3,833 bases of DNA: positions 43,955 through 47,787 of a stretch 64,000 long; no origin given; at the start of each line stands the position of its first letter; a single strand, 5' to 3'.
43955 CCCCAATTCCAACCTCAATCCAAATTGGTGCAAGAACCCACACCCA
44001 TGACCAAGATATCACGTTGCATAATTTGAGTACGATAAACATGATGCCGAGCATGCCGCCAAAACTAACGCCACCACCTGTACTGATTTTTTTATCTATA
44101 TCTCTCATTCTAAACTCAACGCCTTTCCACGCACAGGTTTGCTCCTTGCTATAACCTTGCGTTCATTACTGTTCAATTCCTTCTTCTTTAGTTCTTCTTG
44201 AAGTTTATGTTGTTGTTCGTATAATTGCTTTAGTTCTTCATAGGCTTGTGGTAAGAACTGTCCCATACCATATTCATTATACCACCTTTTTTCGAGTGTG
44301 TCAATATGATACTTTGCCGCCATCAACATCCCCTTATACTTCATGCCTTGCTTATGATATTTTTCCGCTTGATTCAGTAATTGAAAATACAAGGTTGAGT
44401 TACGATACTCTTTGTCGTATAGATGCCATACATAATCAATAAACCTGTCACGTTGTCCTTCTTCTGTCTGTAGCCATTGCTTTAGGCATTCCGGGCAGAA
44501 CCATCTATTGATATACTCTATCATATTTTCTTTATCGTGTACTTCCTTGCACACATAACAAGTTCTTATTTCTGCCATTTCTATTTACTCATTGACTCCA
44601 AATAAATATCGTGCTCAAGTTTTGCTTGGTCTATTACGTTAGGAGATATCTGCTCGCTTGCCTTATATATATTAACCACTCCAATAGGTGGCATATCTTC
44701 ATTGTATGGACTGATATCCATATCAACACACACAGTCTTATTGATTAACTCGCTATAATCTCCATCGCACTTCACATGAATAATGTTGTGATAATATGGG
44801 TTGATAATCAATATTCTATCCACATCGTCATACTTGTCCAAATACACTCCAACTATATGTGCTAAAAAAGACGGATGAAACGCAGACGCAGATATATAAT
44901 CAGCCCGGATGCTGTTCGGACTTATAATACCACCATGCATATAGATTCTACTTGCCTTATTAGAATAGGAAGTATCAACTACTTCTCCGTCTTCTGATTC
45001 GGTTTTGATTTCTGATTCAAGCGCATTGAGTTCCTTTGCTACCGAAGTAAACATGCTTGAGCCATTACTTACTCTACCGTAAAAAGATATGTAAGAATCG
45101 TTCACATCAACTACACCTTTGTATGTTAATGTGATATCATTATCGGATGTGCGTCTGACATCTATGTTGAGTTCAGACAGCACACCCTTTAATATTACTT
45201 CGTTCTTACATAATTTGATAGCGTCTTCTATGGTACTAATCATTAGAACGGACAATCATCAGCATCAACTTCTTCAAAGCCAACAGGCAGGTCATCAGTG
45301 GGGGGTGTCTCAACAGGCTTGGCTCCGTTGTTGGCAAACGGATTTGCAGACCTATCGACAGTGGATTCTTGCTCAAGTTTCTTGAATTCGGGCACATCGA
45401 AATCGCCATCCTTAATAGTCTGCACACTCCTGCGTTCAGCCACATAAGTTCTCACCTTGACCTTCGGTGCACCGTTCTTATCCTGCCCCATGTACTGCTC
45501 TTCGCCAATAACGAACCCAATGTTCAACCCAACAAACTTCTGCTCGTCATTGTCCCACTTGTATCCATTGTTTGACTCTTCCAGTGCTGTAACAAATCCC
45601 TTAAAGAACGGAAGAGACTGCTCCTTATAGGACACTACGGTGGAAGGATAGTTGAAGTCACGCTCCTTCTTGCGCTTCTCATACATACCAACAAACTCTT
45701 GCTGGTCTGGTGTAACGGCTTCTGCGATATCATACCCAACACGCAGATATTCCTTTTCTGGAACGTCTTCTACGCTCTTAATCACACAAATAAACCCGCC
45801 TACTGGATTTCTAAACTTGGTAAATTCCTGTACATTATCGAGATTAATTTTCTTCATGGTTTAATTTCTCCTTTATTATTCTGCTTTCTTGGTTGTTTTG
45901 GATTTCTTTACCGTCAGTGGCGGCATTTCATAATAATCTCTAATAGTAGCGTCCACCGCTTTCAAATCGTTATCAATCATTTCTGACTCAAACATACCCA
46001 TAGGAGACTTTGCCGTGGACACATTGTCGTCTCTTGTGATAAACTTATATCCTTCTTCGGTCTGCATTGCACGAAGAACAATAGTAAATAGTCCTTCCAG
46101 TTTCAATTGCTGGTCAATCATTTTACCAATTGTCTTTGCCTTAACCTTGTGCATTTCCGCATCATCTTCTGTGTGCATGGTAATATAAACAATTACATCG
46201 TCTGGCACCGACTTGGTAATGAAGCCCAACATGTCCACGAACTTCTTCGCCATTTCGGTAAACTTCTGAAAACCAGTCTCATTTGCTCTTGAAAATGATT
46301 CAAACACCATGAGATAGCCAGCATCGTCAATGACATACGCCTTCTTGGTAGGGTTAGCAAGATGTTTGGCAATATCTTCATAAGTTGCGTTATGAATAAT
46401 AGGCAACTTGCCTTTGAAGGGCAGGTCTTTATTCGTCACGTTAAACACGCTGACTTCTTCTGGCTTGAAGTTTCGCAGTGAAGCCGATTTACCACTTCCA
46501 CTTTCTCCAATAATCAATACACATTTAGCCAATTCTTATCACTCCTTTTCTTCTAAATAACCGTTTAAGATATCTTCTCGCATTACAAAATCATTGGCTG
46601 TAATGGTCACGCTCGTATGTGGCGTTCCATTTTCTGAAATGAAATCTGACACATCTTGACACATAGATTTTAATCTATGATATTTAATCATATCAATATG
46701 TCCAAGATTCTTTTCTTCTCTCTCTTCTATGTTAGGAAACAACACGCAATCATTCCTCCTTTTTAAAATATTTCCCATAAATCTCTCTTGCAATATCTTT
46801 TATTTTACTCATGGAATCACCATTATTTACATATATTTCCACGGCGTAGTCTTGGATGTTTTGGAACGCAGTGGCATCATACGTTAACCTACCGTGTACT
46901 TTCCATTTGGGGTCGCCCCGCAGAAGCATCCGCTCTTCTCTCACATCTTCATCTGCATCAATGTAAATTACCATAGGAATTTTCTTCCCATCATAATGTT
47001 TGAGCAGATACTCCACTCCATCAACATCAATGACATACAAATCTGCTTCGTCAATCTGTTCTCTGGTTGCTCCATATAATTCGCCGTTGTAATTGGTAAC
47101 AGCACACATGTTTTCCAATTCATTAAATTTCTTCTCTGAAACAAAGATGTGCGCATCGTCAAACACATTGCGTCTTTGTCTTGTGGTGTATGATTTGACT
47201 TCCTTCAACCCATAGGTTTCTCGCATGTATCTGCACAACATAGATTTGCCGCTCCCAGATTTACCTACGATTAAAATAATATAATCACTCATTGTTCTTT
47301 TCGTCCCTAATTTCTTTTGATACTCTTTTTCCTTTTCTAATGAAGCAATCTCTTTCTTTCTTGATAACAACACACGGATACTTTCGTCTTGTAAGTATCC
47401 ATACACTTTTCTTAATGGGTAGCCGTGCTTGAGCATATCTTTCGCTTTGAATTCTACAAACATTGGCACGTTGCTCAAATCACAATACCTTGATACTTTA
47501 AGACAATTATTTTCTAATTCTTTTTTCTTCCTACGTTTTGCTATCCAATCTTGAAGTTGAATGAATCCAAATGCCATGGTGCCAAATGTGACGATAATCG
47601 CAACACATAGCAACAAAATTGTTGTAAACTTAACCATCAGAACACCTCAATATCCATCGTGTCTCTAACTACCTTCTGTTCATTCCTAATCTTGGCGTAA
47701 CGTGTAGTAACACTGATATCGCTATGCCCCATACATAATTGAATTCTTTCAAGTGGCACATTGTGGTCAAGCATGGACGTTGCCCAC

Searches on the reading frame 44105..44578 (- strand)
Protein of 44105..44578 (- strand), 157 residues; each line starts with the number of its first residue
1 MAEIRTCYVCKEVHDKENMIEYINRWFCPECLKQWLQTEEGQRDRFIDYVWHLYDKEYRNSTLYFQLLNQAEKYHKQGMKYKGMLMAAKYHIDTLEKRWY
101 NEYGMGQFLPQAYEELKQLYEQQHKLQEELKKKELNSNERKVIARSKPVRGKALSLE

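Call 47: search_protein_families(library=phrogs, proteins=[window:44105-44578:-], max_evalue=0.001)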
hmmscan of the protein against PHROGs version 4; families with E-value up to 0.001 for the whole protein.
window:44105-44578:- (157 aa): 1 family
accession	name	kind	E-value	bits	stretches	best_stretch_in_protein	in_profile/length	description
phrog_4680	-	unknown function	5.6e-21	76.2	1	6-150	6-149/164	-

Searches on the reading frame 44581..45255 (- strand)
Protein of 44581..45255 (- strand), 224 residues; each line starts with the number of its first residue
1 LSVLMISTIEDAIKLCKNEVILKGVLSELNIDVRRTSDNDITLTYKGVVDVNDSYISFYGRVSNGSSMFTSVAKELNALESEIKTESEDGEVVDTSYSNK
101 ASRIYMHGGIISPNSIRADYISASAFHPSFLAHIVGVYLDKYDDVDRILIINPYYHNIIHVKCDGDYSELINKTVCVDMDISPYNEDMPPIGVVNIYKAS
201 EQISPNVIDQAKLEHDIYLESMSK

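Call 11: search_protein_families(library=pfam, proteins=[window:44581-45255:-], max_evalue=0.01)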
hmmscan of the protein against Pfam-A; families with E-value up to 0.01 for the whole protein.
window:44581-45255:- (224 aa): 1 family
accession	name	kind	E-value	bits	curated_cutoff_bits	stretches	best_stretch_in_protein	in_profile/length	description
PF15915.11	BAT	-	0.002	18.4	25.8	1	33-112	18-101/156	GAF and HTH_10 associated domain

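Call 47: search_protein_families(library=phrogs, proteins=[window:44581-45255:-], max_evalue=0.001)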
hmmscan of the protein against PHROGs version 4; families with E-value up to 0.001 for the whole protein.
window:44581-45255:- (224 aa): 0 families

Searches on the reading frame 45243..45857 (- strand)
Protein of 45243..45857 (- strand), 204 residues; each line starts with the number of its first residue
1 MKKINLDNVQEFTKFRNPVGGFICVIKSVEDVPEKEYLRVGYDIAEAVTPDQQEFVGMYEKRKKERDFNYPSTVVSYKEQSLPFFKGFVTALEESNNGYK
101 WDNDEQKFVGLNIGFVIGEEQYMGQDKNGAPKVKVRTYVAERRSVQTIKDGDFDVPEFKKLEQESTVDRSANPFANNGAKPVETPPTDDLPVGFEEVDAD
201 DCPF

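Call 11: search_protein_families(library=pfam, proteins=[window:45243-45857:-], max_evalue=0.01)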
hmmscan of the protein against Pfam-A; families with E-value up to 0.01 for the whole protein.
window:45243-45857:- (204 aa): 0 families

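Call 47: search_protein_families(library=phrogs, proteins=[window:45243-45857:-], max_evalue=0.001)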
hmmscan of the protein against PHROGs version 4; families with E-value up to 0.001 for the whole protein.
window:45243-45857:- (204 aa): 1 family
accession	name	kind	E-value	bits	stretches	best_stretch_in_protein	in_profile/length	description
phrog_18107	-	unknown function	5.5e-14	53.6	1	15-169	16-174/201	-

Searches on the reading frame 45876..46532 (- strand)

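Call 10: search_protein_families(library=pfam, proteins=[window:45876-46532:-], max_evalue=0.01)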
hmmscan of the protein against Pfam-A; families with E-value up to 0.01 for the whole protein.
window:45876-46532:- (218 aa): 3 families
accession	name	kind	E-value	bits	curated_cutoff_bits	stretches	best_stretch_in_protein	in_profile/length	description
PF13479.12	AAA_24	-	6.4e-06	26.6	27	1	2-177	2-194/195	AAA domain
PF13401.12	AAA_22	-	0.00024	21.8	27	1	2-25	5-28/130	AAA domain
PF13191.12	AAA_16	-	0.0028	18.6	32.6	1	3-24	25-46/167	AAA ATPase domain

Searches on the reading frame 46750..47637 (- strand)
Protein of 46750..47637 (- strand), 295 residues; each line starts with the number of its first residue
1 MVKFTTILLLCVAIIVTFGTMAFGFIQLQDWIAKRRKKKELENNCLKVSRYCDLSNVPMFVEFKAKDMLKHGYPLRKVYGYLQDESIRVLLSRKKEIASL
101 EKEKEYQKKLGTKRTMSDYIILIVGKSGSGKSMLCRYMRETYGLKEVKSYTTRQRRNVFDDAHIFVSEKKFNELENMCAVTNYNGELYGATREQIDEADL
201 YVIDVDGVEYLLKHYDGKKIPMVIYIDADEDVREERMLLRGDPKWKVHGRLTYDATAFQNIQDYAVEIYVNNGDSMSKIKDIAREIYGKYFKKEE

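Call 10: search_protein_families(library=pfam, proteins=[window:46750-47637:-], max_evalue=0.01)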
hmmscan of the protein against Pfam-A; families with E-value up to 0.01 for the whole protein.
window:46750-47637:- (295 aa): 6 families
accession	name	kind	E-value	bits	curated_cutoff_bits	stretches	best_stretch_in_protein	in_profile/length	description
PF13238.12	AAA_18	-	1.2e-06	29.4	29.4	1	121-247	1-118/128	AAA domain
PF13401.12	AAA_22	-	9.8e-06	26.4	27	1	117-154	4-33/130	AAA domain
PF00625.27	Guanylate_kin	-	0.00013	22.1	25.2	1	121-238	5-133/182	Guanylate kinase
PF00503.26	G-alpha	-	0.0017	18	48.8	1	103-169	14-76/333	G-protein alpha subunit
PF13207.12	AAA_17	-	0.0085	16.8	27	0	124-145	1-22/136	AAA domain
PF13191.12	AAA_16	-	0.01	16.8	32.6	0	119-145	25-51/167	AAA ATPase domain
